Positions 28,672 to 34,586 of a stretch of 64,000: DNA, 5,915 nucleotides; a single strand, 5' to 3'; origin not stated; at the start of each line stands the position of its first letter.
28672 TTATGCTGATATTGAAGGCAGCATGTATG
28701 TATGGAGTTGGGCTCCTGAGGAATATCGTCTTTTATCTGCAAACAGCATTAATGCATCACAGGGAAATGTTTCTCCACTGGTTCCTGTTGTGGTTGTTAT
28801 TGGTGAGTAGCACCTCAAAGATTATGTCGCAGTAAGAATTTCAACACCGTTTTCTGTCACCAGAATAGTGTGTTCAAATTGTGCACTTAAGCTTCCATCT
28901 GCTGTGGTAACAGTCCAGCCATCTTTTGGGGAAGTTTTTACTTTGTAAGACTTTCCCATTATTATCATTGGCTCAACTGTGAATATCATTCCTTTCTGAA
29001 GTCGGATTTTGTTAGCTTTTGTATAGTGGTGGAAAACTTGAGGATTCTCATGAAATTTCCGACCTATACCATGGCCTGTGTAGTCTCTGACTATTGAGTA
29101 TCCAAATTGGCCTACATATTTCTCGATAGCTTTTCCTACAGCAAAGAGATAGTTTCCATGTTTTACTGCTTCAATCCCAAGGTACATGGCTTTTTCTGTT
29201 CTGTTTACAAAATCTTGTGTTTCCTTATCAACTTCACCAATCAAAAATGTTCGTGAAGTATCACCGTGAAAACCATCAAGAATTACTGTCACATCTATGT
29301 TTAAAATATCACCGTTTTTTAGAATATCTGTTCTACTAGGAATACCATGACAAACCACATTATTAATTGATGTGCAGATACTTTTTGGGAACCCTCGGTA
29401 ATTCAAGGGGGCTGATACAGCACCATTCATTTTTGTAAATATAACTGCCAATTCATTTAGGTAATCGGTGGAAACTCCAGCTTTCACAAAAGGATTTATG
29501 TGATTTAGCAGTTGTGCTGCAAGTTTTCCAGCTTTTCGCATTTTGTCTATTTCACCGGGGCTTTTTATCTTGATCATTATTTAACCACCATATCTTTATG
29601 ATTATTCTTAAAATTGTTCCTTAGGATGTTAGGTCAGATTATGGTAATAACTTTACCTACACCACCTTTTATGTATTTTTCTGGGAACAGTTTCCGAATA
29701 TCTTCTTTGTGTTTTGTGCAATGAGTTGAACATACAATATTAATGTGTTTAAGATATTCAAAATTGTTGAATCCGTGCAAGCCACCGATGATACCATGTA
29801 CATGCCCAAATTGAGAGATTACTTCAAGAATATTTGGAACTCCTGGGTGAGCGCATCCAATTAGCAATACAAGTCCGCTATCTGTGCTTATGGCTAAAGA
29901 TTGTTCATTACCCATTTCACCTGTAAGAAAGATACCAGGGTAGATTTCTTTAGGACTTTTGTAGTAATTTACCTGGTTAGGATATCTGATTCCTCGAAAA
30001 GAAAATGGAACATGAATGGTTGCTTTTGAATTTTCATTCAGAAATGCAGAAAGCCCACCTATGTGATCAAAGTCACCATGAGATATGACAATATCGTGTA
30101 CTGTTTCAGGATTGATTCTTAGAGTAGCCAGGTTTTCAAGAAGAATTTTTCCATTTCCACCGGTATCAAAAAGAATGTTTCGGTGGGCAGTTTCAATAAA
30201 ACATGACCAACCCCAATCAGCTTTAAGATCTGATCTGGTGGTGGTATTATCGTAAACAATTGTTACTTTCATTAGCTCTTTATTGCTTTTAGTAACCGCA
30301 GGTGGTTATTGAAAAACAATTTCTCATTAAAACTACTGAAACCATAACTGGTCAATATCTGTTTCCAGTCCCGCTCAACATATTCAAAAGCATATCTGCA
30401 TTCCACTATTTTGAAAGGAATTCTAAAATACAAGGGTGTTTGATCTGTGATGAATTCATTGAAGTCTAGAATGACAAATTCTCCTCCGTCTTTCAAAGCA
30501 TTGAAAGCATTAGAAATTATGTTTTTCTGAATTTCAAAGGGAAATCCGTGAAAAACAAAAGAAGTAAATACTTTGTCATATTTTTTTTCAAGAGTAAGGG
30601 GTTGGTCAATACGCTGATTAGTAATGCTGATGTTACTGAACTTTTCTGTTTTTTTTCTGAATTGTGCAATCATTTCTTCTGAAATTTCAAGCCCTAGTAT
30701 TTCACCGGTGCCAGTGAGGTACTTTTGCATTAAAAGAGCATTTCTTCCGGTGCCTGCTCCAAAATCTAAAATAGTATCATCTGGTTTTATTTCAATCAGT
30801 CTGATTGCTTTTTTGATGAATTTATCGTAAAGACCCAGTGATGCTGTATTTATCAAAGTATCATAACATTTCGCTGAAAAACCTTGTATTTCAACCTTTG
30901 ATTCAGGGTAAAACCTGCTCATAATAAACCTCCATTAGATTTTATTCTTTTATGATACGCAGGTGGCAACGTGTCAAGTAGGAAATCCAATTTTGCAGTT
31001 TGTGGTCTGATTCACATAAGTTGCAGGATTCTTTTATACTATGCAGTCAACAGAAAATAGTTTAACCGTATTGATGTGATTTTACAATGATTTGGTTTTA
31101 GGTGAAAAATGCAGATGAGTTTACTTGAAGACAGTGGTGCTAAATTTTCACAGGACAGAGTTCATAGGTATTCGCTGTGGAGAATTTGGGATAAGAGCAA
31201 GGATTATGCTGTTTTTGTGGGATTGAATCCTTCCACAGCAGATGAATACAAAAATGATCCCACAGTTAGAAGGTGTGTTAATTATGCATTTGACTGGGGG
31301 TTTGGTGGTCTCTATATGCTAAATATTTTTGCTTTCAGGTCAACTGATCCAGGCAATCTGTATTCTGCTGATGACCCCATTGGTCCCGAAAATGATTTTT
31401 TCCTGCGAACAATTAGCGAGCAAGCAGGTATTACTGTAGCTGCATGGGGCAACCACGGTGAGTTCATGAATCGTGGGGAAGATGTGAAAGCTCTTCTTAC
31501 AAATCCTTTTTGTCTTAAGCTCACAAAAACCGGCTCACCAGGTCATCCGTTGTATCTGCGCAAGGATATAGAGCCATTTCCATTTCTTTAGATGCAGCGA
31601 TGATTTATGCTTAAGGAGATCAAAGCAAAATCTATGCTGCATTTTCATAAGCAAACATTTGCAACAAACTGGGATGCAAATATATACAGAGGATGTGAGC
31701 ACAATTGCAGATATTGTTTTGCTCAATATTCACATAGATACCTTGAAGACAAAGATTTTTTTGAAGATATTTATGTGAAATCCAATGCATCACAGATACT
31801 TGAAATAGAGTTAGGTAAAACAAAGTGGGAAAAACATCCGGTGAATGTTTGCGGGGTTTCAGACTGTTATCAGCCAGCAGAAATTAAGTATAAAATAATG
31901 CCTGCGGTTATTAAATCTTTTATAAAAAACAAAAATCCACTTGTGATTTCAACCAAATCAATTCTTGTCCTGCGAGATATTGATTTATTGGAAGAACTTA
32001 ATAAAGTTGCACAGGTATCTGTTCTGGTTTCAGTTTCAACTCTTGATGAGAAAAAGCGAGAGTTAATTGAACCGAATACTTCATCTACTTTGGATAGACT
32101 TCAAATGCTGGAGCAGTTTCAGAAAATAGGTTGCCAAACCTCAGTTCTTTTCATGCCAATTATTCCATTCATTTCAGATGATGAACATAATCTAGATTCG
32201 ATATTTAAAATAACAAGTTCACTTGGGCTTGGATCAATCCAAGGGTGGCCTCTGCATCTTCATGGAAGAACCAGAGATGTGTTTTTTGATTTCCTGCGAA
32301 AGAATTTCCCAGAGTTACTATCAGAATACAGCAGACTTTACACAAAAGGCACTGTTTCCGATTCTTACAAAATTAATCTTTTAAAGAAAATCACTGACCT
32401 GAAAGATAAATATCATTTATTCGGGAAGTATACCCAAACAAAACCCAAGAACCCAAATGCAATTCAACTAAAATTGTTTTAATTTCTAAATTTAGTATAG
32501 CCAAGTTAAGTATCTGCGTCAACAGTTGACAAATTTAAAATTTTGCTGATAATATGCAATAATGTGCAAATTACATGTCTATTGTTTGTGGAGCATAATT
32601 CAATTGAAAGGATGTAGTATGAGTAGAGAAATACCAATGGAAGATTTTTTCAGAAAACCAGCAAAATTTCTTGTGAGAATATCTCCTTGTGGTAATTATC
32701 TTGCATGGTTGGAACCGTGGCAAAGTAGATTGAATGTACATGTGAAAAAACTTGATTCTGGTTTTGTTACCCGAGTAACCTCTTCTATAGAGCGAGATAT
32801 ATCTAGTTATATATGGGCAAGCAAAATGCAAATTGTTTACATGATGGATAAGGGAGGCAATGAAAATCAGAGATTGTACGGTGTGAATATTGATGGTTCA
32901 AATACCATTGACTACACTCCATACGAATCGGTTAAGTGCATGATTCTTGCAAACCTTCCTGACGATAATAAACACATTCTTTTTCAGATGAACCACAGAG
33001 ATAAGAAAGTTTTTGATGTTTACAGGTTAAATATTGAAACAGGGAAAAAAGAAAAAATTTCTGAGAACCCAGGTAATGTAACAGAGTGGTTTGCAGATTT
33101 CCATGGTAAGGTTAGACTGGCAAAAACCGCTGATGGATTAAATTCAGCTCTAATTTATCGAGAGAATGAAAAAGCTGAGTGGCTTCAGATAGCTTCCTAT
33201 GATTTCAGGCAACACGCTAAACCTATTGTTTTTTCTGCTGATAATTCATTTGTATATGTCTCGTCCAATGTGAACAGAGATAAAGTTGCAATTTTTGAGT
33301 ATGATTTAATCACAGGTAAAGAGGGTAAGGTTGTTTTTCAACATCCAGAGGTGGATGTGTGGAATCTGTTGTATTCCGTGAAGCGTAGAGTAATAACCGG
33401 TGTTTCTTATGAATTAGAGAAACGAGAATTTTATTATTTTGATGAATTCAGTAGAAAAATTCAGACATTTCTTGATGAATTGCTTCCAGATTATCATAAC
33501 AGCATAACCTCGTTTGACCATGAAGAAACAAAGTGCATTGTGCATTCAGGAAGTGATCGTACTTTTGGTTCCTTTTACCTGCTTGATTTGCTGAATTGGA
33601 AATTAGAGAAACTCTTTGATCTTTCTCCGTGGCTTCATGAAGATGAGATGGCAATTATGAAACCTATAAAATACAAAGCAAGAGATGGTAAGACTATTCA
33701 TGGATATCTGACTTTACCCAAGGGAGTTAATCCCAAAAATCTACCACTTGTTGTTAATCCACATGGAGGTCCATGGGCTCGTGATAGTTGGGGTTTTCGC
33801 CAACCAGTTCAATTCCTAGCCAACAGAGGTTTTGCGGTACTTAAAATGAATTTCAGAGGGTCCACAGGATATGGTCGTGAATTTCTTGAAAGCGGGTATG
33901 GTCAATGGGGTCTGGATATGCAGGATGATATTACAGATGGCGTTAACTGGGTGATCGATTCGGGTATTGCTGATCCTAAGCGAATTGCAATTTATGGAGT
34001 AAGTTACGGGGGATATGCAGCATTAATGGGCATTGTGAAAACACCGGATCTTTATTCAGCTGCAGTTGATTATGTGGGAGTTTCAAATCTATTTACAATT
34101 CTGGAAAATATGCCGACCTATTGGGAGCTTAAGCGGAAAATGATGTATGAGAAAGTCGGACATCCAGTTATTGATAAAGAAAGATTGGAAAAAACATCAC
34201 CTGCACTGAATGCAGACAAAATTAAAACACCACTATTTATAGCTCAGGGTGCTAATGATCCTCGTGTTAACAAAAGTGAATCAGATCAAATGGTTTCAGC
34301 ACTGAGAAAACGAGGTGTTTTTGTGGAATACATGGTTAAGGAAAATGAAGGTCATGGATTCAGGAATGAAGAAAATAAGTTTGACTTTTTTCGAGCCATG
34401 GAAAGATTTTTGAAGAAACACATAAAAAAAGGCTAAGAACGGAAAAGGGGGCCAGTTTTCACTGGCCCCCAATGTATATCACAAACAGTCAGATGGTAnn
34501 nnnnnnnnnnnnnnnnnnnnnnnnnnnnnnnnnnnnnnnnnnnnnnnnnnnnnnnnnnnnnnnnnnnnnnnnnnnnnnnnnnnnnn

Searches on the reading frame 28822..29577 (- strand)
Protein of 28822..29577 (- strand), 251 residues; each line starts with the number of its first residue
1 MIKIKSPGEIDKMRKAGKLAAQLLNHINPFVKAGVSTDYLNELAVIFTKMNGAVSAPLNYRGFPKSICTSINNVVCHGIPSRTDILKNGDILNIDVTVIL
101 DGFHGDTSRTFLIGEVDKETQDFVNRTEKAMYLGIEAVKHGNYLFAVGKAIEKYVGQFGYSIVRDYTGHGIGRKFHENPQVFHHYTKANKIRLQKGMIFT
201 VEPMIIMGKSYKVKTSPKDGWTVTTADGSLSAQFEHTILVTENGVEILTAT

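Call 38: search_protein_families(library=pfam, proteins=[window:28822-29577:-], max_evalue=0.00001)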
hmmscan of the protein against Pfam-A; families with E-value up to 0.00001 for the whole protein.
window:28822-29577:- (251 aa): 1 family
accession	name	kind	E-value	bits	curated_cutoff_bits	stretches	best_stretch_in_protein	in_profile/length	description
PF00557.29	Peptidase_M24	-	6.4e-50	170.2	23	1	11-242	1-208/208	Metallopeptidase family M24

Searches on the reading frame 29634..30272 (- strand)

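Call 38: search_protein_families(library=pfam, proteins=[window:29634-30272:-], max_evalue=0.00001)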
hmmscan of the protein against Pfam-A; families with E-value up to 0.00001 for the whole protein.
window:29634-30272:- (212 aa): 1 family
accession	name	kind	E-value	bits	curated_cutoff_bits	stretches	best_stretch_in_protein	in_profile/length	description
PF00753.33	Lactamase_B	-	2.8e-12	47.4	22.7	1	23-106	8-92/196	Metallo-beta-lactamase superfamily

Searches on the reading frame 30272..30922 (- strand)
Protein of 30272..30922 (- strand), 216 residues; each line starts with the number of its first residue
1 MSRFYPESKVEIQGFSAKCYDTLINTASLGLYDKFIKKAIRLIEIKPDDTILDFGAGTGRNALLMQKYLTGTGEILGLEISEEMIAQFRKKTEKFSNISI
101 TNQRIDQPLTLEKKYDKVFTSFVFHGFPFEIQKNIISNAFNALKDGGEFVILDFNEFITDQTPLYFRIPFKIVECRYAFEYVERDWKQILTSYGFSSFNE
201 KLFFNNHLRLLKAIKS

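Call 38: search_protein_families(library=pfam, proteins=[window:30272-30922:-], max_evalue=0.00001)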
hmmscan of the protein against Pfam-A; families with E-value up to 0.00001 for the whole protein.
window:30272-30922:- (216 aa): 8 families
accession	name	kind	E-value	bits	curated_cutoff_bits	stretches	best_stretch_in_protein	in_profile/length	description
PF13847.12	Methyltransf_31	-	2.3e-16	60.2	27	1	46-165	2-129/145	Methyltransferase domain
PF13649.12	Methyltransf_25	-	1.1e-15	58.5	27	1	51-147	1-97/97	Methyltransferase domain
PF08242.18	Methyltransf_12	-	2.4e-13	51.1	30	1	52-148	1-97/98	Methyltransferase domain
PF08241.18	Methyltransf_11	-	2.5e-11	44.5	21.2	1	52-151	1-95/95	Methyltransferase domain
PF01209.24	Ubie_methyltran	-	4.2e-11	43.1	20.1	1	17-161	17-161/233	ubiE/COQ5 methyltransferase family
PF13489.12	Methyltransf_23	-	8.2e-11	42.3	27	1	42-195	16-159/164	Methyltransferase domain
PF03848.20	TehB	-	9.1e-07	28.9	20.4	1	45-187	29-164/193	Tellurite resistance protein TehB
PF01135.25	PCMT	-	3.6e-06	27.4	20.3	1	38-124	64-152/210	Protein-L-isoaspartate(D-aspartate) O-methyltransferase (PCMT)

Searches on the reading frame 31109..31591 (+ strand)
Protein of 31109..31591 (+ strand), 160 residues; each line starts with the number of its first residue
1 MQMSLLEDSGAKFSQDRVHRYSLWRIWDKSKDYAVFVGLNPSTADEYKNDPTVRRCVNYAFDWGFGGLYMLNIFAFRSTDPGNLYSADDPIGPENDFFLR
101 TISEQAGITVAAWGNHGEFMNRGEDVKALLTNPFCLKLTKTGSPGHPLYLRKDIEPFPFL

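Call 38: search_protein_families(library=pfam, proteins=[window:31109-31591:+], max_evalue=0.00001)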
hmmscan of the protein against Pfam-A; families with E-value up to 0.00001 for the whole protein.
window:31109-31591:+ (160 aa): 1 family
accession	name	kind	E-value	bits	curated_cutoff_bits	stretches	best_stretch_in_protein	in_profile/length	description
PF07799.17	DUF1643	-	1.2e-46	158.5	22.5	1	20-148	1-134/134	Protein of unknown function (DUF1643)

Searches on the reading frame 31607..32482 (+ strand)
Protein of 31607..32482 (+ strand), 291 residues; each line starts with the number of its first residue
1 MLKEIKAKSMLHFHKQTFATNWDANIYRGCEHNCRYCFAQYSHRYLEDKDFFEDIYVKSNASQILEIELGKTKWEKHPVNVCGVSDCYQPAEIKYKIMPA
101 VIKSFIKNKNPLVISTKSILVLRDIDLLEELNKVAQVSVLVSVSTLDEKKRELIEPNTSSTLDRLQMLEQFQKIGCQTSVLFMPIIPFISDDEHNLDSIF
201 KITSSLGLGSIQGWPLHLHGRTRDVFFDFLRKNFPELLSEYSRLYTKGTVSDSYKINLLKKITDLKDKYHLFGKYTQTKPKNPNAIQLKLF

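Call 38: search_protein_families(library=pfam, proteins=[window:31607-32482:+], max_evalue=0.00001)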
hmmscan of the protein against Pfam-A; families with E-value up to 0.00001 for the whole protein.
window:31607-32482:+ (291 aa): 1 family
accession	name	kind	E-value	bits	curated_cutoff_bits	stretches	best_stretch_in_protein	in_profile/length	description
PF04055.27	Radical_SAM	-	1.4e-14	55.1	29.5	1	25-193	2-158/166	Radical SAM superfamily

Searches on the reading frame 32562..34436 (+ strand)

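Call 38: search_protein_families(library=pfam, proteins=[window:32562-34436:+], max_evalue=0.00001)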
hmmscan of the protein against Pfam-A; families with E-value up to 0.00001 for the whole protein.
window:32562-34436:+ (624 aa): 5 families
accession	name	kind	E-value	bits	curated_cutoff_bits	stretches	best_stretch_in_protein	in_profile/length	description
PF00326.27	Peptidase_S9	-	9.6e-47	159.7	22.6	1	410-623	1-212/213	Prolyl oligopeptidase family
PF20434.5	BD-FAE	-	1e-13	51.8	26.8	1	386-581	6-215/215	BD-FAE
PF01738.24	DLH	-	1.7e-10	41.3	21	1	453-606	77-194/217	Dienelactone hydrolase family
PF02129.25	Peptidase_S15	-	3.9e-10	40.3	23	1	375-512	1-134/262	X-Pro dipeptidyl-peptidase (S15 family)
PF12146.15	Hydrolase_4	-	2.9e-06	27.2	27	0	407-501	15-104/239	Serine aminopeptidase, S33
